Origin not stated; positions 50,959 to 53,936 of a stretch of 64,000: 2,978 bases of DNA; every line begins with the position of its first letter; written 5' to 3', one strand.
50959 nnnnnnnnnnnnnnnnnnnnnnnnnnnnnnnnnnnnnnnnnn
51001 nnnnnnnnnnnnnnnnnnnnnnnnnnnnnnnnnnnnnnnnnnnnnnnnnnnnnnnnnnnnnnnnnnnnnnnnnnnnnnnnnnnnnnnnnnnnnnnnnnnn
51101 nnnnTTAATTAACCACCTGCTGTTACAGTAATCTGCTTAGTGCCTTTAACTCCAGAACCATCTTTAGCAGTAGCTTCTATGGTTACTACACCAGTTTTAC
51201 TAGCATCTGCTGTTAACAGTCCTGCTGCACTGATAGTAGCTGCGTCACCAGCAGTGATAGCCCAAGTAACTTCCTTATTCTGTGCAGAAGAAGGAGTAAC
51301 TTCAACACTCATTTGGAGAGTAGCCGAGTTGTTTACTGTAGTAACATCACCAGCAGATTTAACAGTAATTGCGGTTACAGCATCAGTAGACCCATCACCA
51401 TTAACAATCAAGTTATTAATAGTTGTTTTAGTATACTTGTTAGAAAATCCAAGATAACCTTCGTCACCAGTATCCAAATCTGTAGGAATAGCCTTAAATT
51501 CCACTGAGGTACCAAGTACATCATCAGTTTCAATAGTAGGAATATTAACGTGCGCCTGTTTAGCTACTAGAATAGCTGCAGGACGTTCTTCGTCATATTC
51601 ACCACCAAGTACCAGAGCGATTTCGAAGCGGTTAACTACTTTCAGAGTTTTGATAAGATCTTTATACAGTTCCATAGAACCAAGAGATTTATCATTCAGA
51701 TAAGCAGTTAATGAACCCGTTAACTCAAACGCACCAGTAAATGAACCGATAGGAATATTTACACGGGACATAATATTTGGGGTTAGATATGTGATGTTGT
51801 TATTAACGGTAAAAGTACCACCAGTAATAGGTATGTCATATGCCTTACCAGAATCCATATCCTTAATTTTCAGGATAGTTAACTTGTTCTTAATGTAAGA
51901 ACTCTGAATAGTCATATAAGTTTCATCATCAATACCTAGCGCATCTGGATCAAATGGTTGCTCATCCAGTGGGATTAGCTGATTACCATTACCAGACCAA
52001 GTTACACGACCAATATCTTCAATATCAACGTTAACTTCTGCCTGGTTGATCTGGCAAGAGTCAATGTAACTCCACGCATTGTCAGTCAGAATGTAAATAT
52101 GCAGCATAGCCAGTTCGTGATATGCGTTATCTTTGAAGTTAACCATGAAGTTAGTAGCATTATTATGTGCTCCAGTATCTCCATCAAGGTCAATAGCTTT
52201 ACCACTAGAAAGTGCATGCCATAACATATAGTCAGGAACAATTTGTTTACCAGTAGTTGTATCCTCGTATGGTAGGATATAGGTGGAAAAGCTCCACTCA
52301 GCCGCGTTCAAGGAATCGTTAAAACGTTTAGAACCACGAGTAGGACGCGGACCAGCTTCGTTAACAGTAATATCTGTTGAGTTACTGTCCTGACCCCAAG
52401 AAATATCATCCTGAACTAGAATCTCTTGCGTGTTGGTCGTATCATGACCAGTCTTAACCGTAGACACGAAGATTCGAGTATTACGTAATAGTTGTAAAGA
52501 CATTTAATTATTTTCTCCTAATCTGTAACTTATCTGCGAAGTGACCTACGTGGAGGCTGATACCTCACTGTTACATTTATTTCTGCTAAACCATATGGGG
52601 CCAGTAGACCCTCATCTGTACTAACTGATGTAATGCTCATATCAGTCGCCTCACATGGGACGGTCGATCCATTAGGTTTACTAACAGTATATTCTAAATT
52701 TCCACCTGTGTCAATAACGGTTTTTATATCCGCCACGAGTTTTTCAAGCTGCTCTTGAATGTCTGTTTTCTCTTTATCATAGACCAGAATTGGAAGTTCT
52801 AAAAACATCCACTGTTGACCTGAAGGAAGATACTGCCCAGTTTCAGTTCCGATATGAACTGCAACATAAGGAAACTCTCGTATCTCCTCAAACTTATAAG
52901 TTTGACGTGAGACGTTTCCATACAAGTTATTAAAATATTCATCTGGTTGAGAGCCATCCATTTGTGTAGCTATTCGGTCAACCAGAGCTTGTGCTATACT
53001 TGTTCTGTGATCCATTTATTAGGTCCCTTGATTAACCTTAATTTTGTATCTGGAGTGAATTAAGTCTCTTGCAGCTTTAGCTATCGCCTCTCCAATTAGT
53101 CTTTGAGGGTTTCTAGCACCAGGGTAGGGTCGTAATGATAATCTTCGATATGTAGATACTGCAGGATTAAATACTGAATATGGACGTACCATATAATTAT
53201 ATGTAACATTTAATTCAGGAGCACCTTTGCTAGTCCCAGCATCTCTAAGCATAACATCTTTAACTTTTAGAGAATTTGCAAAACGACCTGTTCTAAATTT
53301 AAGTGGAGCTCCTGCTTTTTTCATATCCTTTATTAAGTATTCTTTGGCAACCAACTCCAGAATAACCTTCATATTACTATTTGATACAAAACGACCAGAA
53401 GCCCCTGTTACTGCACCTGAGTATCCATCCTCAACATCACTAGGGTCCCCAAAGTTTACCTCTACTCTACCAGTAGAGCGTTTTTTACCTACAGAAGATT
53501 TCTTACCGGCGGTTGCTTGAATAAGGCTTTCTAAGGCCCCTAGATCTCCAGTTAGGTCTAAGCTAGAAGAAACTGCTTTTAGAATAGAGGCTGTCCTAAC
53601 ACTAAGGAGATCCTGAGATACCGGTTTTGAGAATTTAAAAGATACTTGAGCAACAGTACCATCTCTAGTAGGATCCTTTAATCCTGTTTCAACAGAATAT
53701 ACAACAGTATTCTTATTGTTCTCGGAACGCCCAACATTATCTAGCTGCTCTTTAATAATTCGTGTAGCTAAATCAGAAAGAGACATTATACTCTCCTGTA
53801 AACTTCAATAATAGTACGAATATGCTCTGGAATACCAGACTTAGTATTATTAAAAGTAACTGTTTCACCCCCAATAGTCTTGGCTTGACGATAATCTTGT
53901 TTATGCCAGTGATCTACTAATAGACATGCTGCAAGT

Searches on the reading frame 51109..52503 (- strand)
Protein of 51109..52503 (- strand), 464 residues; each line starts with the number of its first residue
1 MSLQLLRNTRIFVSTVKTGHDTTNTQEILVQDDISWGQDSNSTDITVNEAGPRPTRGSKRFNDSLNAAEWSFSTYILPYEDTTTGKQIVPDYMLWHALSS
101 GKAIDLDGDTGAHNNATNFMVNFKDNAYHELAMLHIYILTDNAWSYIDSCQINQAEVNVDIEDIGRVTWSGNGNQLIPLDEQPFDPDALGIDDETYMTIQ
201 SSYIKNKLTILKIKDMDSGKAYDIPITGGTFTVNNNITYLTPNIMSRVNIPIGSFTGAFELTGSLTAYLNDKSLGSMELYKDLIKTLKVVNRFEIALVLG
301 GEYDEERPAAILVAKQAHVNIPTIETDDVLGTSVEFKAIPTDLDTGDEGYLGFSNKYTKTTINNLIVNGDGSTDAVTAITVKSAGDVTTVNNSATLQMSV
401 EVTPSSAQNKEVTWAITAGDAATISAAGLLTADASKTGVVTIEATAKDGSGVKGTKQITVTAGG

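Call 3: search_protein_families(library=pfam, proteins=[window:51109-52503:-], max_evalue=0.01)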
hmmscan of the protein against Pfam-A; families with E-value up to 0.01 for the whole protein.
window:51109-52503:- (464 aa): 1 family
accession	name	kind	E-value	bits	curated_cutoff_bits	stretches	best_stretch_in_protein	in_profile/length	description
PF02368.24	Big_2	-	2.2e-15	56.8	22.8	1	375-452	1-74/79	Bacterial Ig-like domain (group 2)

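Call 43: search_solved_structures(query=window:51109-52503:-, max_evalue=0.00001)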
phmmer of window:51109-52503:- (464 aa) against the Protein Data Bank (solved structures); distinct sequences matched with E-value up to 0.00001: 4.
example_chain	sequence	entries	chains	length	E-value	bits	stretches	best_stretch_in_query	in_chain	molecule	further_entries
7qg9_F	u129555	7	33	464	2.2e-285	949.5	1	1-464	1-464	Tail tube protein | Tail tube protein pb6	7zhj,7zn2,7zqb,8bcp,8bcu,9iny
5ngj_A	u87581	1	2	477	2.4e-285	949.3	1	1-464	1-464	Tail tube protein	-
8hqz_p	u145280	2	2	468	4e-278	925.5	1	1-463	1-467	Tail tube protein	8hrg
7quz_AAA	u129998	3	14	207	3.9e-06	29.2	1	372-453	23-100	Beta-1,3-glucanase bglH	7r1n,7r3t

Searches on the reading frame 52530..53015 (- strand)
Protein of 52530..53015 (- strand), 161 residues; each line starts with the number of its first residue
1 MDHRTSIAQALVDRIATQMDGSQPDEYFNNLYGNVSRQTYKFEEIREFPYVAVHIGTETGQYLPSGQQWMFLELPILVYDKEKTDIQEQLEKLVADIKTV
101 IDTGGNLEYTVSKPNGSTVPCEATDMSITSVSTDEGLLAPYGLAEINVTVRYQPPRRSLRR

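Call 54: search_protein_families(library=phrogs, proteins=[window:52530-53015:-], max_evalue=0.00001)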
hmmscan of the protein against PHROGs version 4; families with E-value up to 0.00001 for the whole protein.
window:52530-53015:- (161 aa): 1 family
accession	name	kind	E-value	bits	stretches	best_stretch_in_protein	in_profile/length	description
phrog_3907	-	connector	8.4e-87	290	1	1-161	1-162/162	tail terminator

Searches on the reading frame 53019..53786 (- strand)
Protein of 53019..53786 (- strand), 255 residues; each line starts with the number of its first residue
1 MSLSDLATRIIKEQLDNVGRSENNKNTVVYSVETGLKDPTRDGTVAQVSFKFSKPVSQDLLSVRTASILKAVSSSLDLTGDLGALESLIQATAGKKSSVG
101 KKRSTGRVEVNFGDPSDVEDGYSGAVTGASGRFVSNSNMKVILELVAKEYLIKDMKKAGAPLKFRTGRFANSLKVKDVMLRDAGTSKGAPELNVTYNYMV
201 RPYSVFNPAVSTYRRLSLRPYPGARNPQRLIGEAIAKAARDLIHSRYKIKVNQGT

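Call 54: search_protein_families(library=phrogs, proteins=[window:53019-53786:-], max_evalue=0.00001)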
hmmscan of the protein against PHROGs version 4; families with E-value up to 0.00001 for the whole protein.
window:53019-53786:- (255 aa): 1 family
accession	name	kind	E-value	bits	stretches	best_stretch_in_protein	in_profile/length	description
phrog_3725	-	connector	6.1e-140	466.2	1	1-255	1-253/253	tail completion or Neck1 protein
